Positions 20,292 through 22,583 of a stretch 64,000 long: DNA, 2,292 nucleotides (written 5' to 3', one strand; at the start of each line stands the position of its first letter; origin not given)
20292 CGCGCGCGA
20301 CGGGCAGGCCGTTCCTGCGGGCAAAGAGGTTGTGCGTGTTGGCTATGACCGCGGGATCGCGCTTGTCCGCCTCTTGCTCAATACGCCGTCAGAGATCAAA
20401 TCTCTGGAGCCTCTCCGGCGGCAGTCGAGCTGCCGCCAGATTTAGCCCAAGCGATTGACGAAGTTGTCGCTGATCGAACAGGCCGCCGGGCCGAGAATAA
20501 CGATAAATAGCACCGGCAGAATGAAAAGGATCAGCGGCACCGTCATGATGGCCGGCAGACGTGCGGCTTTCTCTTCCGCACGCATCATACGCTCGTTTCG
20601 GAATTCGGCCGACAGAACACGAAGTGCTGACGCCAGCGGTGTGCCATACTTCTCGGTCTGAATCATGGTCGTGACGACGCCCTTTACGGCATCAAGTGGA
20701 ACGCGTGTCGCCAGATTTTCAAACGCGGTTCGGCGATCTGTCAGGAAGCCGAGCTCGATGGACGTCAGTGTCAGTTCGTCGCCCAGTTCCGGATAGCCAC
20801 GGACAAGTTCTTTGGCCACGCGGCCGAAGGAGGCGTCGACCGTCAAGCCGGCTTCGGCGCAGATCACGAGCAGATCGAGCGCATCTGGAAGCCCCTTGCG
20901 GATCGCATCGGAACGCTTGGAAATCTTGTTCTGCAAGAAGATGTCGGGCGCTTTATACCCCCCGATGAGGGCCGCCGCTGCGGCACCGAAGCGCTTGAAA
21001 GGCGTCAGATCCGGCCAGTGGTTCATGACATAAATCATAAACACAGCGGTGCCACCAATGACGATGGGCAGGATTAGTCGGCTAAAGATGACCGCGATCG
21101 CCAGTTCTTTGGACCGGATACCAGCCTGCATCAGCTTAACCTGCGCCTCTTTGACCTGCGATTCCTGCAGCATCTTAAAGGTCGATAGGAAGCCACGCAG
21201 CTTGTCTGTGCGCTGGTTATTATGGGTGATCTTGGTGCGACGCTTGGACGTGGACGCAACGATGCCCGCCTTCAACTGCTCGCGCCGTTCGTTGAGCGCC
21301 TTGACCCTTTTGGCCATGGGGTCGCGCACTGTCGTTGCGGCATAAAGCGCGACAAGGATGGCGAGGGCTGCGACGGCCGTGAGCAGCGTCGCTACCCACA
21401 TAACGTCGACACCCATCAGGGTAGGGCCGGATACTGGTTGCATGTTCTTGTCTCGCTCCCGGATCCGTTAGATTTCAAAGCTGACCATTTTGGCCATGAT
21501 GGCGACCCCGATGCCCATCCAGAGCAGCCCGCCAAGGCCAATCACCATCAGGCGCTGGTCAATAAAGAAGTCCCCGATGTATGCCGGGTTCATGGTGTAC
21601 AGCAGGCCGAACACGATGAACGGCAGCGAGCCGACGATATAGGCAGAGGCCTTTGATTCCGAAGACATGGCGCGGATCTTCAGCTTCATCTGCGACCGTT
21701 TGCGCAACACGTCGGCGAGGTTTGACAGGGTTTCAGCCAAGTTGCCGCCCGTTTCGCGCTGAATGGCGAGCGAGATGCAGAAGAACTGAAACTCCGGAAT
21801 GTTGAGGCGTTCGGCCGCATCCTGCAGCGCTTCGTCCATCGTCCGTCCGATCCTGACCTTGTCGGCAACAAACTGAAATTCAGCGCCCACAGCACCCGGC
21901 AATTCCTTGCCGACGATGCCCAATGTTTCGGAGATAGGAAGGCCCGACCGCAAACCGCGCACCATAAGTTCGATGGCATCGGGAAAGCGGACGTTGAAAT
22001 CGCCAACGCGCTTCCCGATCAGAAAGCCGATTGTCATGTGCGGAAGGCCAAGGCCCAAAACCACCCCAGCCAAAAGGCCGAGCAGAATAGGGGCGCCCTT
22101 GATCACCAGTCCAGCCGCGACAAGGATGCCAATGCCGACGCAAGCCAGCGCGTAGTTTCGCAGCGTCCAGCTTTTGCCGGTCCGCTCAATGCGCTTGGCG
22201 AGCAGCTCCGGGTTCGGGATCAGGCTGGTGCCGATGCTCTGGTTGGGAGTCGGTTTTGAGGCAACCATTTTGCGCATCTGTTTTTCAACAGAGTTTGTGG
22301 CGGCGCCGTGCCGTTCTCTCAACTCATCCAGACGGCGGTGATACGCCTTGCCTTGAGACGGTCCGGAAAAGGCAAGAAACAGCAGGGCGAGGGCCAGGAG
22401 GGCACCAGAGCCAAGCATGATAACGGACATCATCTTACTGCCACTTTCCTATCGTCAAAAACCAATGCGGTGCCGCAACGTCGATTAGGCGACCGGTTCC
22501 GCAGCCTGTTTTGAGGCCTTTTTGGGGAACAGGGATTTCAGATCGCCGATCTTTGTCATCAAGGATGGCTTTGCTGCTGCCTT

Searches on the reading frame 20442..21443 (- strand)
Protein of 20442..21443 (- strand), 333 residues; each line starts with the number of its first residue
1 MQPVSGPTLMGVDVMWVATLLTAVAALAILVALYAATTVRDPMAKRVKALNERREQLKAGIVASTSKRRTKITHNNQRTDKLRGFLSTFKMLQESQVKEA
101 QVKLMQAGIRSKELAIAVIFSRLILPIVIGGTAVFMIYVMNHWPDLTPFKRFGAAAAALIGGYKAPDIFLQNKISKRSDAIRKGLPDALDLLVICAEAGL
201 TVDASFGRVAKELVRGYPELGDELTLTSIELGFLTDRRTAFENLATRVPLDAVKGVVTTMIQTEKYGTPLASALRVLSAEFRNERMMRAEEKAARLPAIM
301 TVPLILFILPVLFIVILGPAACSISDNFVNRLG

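Call 62: search_protein_families(library=pfam, proteins=[window:20442-21443:-], max_evalue=0.00001)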
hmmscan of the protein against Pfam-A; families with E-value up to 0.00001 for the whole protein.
window:20442-21443:- (333 aa): 1 family
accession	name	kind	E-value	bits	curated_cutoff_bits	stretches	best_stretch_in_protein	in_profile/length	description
PF00482.28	T2SSF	-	3.7e-18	66.1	25.2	1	189-317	2-124/125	Type II secretion system (T2SS), protein F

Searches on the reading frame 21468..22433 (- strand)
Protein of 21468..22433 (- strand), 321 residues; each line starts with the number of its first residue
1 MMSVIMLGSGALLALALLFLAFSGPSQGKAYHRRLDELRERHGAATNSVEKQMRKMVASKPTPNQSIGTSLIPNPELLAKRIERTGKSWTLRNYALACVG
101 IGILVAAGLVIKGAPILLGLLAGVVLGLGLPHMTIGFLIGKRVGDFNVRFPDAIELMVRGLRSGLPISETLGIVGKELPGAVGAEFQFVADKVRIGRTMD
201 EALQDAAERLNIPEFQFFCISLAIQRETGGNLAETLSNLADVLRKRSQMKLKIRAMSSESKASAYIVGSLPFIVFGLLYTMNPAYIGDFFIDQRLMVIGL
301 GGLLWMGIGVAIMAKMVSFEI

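Call 62: search_protein_families(library=pfam, proteins=[window:21468-22433:-], max_evalue=0.00001)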
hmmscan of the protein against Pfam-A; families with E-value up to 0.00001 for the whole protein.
window:21468-22433:- (321 aa): 1 family
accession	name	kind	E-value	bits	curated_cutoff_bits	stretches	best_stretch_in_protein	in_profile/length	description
PF00482.28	T2SSF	-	3.1e-25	89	25.2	1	154-278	2-123/125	Type II secretion system (T2SS), protein F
